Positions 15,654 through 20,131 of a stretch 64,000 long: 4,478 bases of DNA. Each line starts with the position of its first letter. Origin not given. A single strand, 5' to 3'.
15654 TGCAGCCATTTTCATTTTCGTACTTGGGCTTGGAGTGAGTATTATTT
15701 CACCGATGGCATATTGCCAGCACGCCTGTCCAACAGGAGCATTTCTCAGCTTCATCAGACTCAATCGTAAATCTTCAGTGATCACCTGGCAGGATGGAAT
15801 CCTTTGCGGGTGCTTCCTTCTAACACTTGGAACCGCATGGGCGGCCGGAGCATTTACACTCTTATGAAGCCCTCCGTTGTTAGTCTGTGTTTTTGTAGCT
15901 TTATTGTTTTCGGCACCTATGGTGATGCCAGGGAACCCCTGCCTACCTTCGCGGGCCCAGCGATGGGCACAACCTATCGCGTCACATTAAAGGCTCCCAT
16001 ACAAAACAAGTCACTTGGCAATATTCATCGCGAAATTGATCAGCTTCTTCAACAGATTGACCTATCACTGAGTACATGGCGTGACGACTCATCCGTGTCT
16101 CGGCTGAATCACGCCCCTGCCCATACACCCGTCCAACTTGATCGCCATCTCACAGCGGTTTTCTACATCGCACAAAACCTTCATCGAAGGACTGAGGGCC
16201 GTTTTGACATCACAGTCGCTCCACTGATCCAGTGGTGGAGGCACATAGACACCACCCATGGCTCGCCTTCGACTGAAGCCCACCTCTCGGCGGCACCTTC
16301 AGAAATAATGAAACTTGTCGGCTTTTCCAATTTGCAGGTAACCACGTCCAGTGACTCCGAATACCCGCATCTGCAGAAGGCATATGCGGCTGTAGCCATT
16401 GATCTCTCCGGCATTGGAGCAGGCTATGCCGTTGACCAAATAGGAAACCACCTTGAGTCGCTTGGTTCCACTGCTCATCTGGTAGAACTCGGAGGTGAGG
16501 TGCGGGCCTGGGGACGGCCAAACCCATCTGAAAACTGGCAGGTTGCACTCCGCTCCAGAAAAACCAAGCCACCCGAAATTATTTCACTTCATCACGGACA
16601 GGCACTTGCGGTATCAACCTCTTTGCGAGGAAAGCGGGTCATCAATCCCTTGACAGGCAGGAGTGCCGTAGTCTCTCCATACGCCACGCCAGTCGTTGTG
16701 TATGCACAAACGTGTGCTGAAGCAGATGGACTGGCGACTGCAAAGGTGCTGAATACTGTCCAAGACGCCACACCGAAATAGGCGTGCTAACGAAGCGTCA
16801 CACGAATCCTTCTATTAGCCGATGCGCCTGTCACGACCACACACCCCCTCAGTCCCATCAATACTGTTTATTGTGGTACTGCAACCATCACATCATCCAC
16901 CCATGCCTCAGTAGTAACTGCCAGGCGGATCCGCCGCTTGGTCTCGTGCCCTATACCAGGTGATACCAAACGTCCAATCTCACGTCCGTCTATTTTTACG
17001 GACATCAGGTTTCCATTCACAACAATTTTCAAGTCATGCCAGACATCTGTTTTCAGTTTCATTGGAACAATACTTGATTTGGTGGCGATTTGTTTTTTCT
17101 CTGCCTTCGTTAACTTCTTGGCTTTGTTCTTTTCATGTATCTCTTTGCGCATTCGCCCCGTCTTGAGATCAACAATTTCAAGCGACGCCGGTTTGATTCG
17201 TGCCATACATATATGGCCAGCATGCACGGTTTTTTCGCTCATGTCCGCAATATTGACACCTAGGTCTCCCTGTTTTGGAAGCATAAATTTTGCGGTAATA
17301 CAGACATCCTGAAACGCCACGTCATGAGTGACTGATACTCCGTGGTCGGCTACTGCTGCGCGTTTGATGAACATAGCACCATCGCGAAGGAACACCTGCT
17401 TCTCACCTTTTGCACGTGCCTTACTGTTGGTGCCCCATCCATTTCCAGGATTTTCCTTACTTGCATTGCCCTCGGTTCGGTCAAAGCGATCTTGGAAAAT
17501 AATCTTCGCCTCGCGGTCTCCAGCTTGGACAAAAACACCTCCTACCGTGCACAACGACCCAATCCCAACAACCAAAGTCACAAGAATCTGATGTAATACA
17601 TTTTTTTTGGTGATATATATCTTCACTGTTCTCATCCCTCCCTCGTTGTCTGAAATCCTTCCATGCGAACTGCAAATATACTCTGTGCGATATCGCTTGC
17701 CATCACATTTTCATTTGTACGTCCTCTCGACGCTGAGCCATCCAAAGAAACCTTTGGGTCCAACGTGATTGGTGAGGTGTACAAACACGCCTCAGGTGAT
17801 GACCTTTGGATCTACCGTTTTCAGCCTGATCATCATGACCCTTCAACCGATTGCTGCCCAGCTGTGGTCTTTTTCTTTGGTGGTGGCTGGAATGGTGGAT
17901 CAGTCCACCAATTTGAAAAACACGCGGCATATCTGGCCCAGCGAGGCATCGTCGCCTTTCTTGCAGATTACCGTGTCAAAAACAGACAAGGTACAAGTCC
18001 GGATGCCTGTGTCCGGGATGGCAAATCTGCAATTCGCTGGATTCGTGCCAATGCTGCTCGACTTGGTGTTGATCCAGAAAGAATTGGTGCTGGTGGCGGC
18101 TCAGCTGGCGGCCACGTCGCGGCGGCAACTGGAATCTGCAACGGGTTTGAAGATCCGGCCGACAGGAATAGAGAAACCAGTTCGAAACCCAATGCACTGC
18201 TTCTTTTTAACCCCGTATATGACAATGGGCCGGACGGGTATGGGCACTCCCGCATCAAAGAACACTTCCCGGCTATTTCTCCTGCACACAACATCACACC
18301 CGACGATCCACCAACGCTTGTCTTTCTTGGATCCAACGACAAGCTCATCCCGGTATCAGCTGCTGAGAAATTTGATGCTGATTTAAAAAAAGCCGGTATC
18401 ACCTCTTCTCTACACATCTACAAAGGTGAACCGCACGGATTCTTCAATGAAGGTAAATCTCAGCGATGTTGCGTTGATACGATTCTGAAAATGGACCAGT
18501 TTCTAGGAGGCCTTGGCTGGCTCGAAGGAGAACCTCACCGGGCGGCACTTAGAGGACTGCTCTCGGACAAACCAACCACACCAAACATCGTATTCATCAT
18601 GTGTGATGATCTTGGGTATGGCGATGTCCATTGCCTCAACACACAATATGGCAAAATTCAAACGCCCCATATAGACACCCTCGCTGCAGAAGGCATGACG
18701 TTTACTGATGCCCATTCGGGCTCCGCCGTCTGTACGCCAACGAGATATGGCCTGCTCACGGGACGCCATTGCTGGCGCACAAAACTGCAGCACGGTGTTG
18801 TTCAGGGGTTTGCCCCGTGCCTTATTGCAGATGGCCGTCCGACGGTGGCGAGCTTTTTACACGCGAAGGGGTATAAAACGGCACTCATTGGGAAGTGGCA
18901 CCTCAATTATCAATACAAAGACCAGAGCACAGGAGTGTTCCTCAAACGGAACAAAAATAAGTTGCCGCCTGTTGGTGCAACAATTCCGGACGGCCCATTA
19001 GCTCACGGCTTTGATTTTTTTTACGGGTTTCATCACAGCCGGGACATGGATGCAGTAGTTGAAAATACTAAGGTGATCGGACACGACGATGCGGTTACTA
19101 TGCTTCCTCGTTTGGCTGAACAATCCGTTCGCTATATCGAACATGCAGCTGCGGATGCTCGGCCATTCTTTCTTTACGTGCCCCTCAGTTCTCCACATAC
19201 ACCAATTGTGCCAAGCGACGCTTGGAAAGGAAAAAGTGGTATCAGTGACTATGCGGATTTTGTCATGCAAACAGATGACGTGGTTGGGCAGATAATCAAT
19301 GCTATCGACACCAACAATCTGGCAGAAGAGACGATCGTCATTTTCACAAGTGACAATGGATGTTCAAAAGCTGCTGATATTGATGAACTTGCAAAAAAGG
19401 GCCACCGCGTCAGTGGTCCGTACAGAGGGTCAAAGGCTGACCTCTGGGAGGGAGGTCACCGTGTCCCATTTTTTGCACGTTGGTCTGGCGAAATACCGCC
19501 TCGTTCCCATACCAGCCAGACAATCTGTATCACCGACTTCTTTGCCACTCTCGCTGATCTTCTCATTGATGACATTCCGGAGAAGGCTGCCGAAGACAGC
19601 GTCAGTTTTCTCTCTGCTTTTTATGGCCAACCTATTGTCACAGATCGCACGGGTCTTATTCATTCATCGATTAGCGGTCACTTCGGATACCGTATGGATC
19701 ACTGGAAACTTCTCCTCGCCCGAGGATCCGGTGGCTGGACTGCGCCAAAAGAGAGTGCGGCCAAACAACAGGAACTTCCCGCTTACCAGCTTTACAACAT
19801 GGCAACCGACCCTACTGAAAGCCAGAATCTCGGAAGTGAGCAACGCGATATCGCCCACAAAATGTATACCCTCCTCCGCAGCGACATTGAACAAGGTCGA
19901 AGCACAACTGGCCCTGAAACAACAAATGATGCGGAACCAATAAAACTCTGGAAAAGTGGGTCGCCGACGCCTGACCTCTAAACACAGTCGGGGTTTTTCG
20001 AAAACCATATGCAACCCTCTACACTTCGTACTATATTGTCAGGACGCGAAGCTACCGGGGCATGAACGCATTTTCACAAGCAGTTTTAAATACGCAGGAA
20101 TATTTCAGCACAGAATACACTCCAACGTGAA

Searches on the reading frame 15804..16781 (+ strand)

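Call 74: search_protein_families(library=pfam, proteins=[window:15804-16781:+], max_evalue=0.00001)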
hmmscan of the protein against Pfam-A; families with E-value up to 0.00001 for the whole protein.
window:15804-16781:+ (325 aa): 1 family
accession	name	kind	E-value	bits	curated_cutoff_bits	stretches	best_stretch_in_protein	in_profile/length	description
PF02424.20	ApbE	-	1e-48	166.6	25.6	1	54-316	1-245/266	ApbE family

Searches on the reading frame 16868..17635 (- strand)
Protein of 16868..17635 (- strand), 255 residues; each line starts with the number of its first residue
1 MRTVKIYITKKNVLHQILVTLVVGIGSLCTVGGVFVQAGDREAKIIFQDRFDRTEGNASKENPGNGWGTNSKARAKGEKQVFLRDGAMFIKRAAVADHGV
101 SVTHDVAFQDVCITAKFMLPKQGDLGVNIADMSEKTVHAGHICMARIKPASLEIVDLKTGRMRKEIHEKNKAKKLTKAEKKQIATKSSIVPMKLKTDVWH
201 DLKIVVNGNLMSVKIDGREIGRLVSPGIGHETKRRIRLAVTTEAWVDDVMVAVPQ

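Call 74: search_protein_families(library=pfam, proteins=[window:16868-17635:-], max_evalue=0.00001)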
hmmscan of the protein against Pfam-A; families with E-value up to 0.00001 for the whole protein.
window:16868-17635:- (255 aa): 1 family
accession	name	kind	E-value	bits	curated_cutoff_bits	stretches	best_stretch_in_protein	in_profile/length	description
PF06439.18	3keto-disac_hyd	-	2.2e-07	31.5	26.8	1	65-240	12-174/187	3-keto-disaccharide hydrolase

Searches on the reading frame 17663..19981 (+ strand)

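Call 74: search_protein_families(library=pfam, proteins=[window:17663-19981:+], max_evalue=0.00001)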
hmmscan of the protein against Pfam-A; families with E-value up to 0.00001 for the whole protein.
window:17663-19981:+ (772 aa): 6 families
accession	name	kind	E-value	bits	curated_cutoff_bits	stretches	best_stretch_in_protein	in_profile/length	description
PF00884.28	Sulfatase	-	2.8e-52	178.4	25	1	307-634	1-299/301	Sulfatase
PF20434.5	BD-FAE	-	2.8e-25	89.5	26.8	1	63-175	11-128/215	BD-FAE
PF07859.19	Abhydrolase_3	-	2.3e-16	60.6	25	1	68-188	1-112/210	alpha/beta hydrolase fold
PF00326.27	Peptidase_S9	-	1.1e-13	51.6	22.6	1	83-265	2-194/213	Prolyl oligopeptidase family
PF00135.34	COesterase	-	4.5e-07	29.6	27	1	51-155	89-199/515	Carboxylesterase family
PF01738.24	DLH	-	5.8e-07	29.7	21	1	215-266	143-194/217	Dienelactone hydrolase family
